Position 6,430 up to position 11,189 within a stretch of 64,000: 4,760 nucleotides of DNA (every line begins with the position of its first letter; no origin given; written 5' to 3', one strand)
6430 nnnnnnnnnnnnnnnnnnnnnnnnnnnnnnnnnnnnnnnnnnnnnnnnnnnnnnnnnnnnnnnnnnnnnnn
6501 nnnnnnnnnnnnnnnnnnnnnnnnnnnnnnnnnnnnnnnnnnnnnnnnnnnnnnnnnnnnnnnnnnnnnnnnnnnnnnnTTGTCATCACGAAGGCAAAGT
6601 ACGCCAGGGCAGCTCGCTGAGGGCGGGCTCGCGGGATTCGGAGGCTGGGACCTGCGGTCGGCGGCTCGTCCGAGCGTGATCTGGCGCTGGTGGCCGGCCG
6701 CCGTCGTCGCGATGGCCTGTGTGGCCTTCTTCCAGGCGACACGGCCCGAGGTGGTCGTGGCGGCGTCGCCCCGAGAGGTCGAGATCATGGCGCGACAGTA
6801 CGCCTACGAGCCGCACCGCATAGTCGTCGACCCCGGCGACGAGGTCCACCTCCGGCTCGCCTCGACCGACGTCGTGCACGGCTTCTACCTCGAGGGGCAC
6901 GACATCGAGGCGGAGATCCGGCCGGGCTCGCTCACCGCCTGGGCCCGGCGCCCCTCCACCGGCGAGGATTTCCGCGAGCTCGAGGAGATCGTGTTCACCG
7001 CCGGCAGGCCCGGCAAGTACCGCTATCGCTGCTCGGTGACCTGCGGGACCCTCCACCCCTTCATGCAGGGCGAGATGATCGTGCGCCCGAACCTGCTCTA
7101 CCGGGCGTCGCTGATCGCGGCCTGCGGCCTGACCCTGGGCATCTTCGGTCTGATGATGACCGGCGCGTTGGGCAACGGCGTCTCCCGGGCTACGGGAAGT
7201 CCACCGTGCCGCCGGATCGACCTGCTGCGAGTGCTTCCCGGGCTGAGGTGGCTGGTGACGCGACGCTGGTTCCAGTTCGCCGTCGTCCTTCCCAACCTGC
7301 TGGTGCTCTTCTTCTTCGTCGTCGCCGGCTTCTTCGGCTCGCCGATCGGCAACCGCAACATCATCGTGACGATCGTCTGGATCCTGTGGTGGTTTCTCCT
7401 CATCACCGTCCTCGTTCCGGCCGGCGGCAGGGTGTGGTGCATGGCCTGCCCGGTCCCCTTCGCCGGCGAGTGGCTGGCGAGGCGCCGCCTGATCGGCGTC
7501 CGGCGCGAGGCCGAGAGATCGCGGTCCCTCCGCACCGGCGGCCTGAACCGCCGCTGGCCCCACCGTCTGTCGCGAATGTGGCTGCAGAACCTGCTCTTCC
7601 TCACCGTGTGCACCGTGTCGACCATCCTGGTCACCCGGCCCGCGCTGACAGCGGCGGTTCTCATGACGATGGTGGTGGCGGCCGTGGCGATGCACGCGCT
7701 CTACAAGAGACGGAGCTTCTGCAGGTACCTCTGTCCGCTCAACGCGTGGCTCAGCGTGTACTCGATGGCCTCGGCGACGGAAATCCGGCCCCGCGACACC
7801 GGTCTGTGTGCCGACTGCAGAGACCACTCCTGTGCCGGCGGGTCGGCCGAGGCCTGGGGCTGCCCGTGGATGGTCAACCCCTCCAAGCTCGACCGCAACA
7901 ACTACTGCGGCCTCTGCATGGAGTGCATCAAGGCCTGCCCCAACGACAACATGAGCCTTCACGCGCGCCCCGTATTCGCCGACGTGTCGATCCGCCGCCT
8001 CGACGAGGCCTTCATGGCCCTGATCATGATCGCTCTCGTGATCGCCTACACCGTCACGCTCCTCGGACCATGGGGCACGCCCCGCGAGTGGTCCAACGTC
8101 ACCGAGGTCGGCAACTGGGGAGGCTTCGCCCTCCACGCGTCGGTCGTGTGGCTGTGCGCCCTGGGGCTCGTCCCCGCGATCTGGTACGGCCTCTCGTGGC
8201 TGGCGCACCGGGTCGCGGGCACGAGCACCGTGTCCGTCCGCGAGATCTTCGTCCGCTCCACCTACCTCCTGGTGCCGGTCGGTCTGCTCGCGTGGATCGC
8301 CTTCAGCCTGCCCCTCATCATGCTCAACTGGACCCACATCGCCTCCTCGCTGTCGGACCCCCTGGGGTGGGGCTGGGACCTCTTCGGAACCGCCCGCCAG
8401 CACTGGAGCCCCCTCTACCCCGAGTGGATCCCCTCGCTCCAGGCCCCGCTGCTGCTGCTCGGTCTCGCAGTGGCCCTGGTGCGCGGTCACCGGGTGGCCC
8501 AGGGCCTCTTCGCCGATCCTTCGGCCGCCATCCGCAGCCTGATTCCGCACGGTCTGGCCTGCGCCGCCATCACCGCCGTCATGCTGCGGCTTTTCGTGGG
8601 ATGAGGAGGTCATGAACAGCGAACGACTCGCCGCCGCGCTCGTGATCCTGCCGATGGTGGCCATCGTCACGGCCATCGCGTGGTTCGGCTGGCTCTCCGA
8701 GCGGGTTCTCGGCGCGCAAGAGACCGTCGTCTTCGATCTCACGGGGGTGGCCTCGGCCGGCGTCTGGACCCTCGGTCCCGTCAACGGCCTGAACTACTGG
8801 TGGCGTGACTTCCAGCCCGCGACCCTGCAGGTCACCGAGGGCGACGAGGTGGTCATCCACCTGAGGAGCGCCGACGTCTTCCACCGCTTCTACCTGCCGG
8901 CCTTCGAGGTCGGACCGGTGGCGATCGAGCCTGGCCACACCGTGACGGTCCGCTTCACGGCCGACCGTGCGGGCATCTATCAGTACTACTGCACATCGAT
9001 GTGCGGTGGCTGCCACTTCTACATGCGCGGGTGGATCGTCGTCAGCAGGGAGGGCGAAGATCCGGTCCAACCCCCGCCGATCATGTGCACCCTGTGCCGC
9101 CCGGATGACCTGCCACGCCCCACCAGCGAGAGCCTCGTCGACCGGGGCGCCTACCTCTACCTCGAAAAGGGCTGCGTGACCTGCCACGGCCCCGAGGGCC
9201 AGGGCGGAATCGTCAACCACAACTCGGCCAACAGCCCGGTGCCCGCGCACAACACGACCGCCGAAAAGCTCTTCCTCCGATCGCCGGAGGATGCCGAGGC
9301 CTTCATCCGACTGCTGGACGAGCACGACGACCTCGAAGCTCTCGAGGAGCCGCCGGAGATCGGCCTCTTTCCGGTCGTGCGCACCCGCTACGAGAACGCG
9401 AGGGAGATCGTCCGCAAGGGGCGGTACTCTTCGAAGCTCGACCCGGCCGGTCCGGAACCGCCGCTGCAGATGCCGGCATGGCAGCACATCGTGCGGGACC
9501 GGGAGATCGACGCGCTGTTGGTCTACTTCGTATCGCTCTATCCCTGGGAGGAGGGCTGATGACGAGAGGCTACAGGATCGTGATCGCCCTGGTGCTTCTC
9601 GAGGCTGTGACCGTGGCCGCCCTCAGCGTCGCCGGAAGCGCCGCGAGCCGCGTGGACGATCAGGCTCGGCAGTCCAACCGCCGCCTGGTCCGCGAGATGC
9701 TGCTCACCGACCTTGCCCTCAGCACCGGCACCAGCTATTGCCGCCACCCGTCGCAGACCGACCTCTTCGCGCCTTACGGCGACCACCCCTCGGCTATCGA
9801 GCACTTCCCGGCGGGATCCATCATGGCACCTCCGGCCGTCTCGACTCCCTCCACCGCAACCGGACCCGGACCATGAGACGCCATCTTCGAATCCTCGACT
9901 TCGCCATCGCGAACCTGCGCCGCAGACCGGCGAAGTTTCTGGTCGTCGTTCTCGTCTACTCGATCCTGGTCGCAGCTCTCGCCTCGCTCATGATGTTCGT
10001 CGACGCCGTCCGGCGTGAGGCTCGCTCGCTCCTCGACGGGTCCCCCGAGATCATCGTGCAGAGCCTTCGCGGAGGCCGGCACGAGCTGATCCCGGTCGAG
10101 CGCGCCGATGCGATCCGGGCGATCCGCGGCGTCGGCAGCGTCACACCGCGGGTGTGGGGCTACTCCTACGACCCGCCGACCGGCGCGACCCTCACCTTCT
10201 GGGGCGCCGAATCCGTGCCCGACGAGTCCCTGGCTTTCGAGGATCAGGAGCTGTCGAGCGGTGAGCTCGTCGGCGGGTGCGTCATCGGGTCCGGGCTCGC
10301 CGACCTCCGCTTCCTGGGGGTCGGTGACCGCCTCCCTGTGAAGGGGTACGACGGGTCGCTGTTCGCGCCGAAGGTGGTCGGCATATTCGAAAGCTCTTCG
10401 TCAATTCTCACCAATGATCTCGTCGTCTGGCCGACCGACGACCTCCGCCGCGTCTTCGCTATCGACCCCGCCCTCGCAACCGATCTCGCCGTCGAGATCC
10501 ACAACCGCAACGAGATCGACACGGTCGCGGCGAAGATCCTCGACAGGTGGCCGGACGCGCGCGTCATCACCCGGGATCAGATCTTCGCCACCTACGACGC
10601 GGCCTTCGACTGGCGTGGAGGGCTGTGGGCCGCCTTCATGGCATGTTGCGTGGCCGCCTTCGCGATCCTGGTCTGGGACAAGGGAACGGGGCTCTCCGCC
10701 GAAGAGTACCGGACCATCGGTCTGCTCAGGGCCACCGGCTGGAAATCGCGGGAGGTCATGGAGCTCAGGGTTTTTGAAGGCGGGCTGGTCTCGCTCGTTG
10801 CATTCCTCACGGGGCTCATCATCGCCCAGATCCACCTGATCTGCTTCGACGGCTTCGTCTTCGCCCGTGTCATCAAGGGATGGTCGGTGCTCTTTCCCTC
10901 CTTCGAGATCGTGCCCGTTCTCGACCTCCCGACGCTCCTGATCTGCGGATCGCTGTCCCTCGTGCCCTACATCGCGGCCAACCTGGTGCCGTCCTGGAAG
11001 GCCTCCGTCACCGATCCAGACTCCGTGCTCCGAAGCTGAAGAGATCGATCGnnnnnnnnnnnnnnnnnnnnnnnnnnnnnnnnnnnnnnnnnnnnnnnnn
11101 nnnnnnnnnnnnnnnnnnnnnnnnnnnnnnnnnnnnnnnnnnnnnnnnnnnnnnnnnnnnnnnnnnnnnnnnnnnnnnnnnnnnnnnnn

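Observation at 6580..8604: Unusual domain fusion: periplasmic CuA-type cupredoxin on a NapH/NosH-like quinol-dehydrogenase polyferredoxin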

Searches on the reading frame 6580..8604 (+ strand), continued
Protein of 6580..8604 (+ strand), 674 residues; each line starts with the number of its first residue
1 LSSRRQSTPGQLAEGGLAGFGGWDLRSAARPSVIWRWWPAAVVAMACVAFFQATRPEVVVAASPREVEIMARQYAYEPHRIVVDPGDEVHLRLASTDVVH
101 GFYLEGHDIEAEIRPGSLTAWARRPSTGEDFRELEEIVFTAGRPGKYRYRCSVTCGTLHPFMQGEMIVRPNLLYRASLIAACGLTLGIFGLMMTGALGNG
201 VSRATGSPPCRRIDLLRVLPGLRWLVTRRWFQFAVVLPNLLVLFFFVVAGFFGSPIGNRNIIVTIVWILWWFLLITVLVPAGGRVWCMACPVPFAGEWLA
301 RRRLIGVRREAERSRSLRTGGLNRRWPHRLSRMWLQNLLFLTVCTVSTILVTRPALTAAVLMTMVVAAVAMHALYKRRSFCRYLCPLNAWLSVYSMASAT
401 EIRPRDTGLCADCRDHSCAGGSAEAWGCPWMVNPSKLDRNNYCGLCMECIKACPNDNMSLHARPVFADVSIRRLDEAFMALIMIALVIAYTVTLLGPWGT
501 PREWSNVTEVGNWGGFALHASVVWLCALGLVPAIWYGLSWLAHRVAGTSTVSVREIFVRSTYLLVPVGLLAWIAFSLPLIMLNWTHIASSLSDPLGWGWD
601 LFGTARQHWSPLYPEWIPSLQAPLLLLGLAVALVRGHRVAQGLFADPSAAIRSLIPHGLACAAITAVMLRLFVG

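Call 43: fold_search(model_id=the predicted structure, library=pdb)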
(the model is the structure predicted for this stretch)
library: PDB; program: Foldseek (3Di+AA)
matches with E <= 10: 718; with E <= 0.001: 87
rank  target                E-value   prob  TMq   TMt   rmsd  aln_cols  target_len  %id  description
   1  6pty_A                1.8e-06  1.00  0.14  0.71   4.2       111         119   32  Soluble model of human CuA (Tt3Lh) (released 2019-11-20)
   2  6ptt_A                2.2e-06  1.00  0.14  0.72   3.7       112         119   34  Soluble model of Arabidopsis thaliana CuA (Tt3LAt) (released 2019-11-20)
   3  2cua_A                2.2e-06  1.00  0.14  0.70   3.7       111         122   32  THE CUA DOMAIN OF CYTOCHROME BA3 FROM THERMUS THERMOPHILUS (released 1999-05-28)
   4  2qpe_B                3.4e-06  1.00  0.14  0.51  13.0       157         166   27  An unexpected outcome of surface-engineering an integral membrane protein: Improved crystallization of cytochrome ba3  (released 2007-12-11)
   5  5ndc_B                4.2e-06  1.00  0.14  0.52  13.0       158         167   26  Structure of ba3-type cytochrome c oxidase from Thermus thermophilus by serial femtosecond crystallography (released 2017-08-23)
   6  5u7n_F                6.5e-06  1.00  0.13  0.73   4.1       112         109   31  CRYSTAL STRUCTURE OF A CHIMERIC CUA DOMAIN (SUBUNIT II) OF CYTOCHROME BA3 FROM THERMUS THERMOPHILUS WITH THE AMICYANIN (released 2017-11-22)
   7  5u7n_D                6.8e-06  1.00  0.13  0.70   4.1       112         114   31  CRYSTAL STRUCTURE OF A CHIMERIC CUA DOMAIN (SUBUNIT II) OF CYTOCHROME BA3 FROM THERMUS THERMOPHILUS WITH THE AMICYANIN (released 2017-11-22)
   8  5u7n_A                6.8e-06  1.00  0.13  0.66   4.6       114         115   33  CRYSTAL STRUCTURE OF A CHIMERIC CUA DOMAIN (SUBUNIT II) OF CYTOCHROME BA3 FROM THERMUS THERMOPHILUS WITH THE AMICYANIN (released 2017-11-22)
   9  1ehk_B                7.1e-06  1.00  0.14  0.51  13.1       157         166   27  CRYSTAL STRUCTURE OF THE ABERRANT BA3-CYTOCHROME-C OXIDASE FROM THERMUS THERMOPHILUS (released 2001-02-22)
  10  5u7n_G                1.1e-05  1.00  0.13  0.71   4.1       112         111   31  CRYSTAL STRUCTURE OF A CHIMERIC CUA DOMAIN (SUBUNIT II) OF CYTOCHROME BA3 FROM THERMUS THERMOPHILUS WITH THE AMICYANIN (released 2017-11-22)
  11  2cua_B                1.1e-05  1.00  0.14  0.63   4.7       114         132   31  THE CUA DOMAIN OF CYTOCHROME BA3 FROM THERMUS THERMOPHILUS (released 1999-05-28)
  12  5u7n_E                1.1e-05  1.00  0.13  0.70   4.5       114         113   31  CRYSTAL STRUCTURE OF A CHIMERIC CUA DOMAIN (SUBUNIT II) OF CYTOCHROME BA3 FROM THERMUS THERMOPHILUS WITH THE AMICYANIN (released 2017-11-22)
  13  5u7n_B                1.3e-05  1.00  0.13  0.67   4.0       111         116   32  CRYSTAL STRUCTURE OF A CHIMERIC CUA DOMAIN (SUBUNIT II) OF CYTOCHROME BA3 FROM THERMUS THERMOPHILUS WITH THE AMICYANIN (released 2017-11-22)
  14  7aqa_B                3.9e-05  1.00  0.14  0.15  14.4       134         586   27  Pseudomonas stutzeri nitrous oxide reductase mutant, H382A (released 2021-01-27)
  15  2fwl_MODEL_1_B        4.2e-05  1.00  0.14  0.62   4.2       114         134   32  The cytochrome c552/CuA complex from Thermus thermophilus (released 2006-03-28)
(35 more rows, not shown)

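Call 48: search_protein_families(library=pfam, proteins=[L035:4515-4940:+, L035:4972-5451:+, L035:5494-7191:+, L035:7213-7875:+, L066:6002-6553:+, L066:6546-7298:+, L066:7452-7895:+, L066:7902-8414:+, L066:8380-8955:+, L066:10316-11350:+], max_evalue=0.01)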
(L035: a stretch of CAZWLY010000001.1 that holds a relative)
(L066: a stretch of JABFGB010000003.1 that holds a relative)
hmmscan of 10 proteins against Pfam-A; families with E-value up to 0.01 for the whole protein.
L035:4515-4940:+ (141 aa): 0 families

L035:4972-5451:+ (159 aa): 2 families
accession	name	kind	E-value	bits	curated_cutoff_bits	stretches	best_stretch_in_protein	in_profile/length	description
PF00116.26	COX2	-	1.5e-08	35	22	1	87-152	51-114/120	Cytochrome C oxidase subunit II, periplasmic domain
PF13473.12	Cupredoxin_1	-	6e-05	23.5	27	1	83-157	36-104/104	Cupredoxin-like domain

L035:5494-7191:+ (565 aa): 6 families
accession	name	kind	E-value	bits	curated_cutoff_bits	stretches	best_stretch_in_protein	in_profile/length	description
PF22113.1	Mtrc-MtrF_II-IV_dom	-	1.9e-07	31.2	30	1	133-243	30-142/176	Outer membrane cytochrome MtrC/MtrF-like, domains II/IV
PF14522.11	Cytochrome_C7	-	6.6e-07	29.5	24.8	1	133-228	15-67/67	Cytochrome c7 and related cytochrome c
PF13620.12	CarboxypepD_reg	-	5.5e-06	27.1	32.3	1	42-102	1-64/82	Carboxypeptidase regulatory-like domain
PF14537.11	Cytochrom_c3_2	-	8.6e-05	23.4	25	0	134-231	9-68/79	Cytochrome c3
PF13435.11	Cytochrome_C554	-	0.00033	22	20.8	1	133-227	1-83/84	Cytochrome c554 and c-prime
PF09699.15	Paired_CXXCH_1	-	0.00081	19.5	20.6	0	185-198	5-18/41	Doubled CXXCH motif (Paired_CXXCH_1)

L035:7213-7875:+ (220 aa): 2 families
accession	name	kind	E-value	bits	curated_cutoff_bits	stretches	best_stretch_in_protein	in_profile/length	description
PF00127.26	Copper-bind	-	0.0001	23.1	21.2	1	62-135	6-90/99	Copper binding proteins, plastocyanin/azurin family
PF13620.12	CarboxypepD_reg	-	0.00011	22.9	32.3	0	172-211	42-82/82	Carboxypeptidase regulatory-like domain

L066:6002-6553:+ (183 aa): 2 families
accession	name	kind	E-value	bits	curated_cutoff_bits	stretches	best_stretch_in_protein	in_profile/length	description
PF00034.26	Cytochrom_C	-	8.4e-16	59.5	21.3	1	80-164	2-89/90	Cytochrome c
PF13442.11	Cytochrome_CBB3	-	1.4e-11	45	27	1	78-161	2-68/68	Cytochrome C oxidase, cbb3-type, subunit III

L066:6546-7298:+ (250 aa): 1 family
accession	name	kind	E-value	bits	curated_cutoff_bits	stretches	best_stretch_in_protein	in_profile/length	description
PF09858.14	DUF2085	-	3.1e-10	40.8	25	1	119-199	13-82/90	Predicted membrane protein (DUF2085)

L066:7452-7895:+ (147 aa): 1 family
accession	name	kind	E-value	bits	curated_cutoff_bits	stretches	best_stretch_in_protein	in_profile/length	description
PF13798.11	PCYCGC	-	7.9e-27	94.5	25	1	37-145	39-153/153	Protein of unknown function with PCYCGC motif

L066:7902-8414:+ (170 aa): 2 families
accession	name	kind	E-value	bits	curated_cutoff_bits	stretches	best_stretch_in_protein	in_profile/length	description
PF00116.26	COX2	-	4.6e-10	39.9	22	1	54-122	45-113/120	Cytochrome C oxidase subunit II, periplasmic domain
PF13473.12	Cupredoxin_1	-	8.1e-08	32.7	27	1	27-128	7-104/104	Cupredoxin-like domain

L066:8380-8955:+ (191 aa): 2 families
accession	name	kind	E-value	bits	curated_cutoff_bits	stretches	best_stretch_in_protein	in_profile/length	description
PF07610.17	DUF1573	-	3.2e-08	33.9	26.1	1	84-173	2-85/98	Protein of unknown function (DUF1573)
PF22544.2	HYDIN_VesB_CFA65-like_Ig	-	1.6e-06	28.7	25.5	1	81-173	1-88/100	HYDIN/CFA65/VesB-like, Ig-like domain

L066:10316-11350:+ (344 aa): 5 families
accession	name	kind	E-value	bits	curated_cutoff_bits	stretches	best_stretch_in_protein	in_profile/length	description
PF00034.26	Cytochrom_C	-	3.1e-10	41.7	21.3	1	259-337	8-89/90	Cytochrome c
PF13442.11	Cytochrome_CBB3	-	6.4e-10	39.7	27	1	256-334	7-68/68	Cytochrome C oxidase, cbb3-type, subunit III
PF13473.12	Cupredoxin_1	-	1.8e-08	34.8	27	1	36-120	16-93/104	Cupredoxin-like domain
PF00127.26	Copper-bind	-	2.6e-05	25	21.2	1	58-136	14-98/99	Copper binding proteins, plastocyanin/azurin family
PF00116.26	COX2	-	8.2e-05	22.9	22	1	67-135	52-118/120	Cytochrome C oxidase subunit II, periplasmic domain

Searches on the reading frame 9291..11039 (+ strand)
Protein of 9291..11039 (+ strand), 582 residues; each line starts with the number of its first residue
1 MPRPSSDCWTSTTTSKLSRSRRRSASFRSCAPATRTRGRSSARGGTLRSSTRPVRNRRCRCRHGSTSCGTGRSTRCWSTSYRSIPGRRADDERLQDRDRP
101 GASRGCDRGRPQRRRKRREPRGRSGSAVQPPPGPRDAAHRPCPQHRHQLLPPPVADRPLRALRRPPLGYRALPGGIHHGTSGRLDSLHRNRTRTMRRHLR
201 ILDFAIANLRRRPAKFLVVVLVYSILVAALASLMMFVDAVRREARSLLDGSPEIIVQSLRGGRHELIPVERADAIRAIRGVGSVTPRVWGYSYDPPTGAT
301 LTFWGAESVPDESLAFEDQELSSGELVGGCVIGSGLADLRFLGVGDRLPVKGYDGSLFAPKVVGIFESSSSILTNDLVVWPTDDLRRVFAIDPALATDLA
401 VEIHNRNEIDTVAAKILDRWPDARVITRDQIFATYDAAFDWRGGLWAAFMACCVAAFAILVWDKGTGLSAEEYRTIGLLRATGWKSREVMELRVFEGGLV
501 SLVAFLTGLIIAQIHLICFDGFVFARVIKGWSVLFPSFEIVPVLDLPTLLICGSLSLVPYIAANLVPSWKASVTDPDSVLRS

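Call 3: search_protein_families(library=pfam, proteins=[window:9291-11039:+], max_evalue=0.01)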
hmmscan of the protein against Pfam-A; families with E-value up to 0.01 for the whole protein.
window:9291-11039:+ (582 aa): 2 families
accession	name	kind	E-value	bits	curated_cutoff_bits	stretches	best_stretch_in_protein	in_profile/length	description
PF12704.14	MacB_PCD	-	3.1e-12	47.7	27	1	220-416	5-204/207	MacB-like periplasmic core domain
PF02687.27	FtsX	-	5.1e-06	27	25.5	1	469-572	23-116/120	FtsX-like permease C-terminal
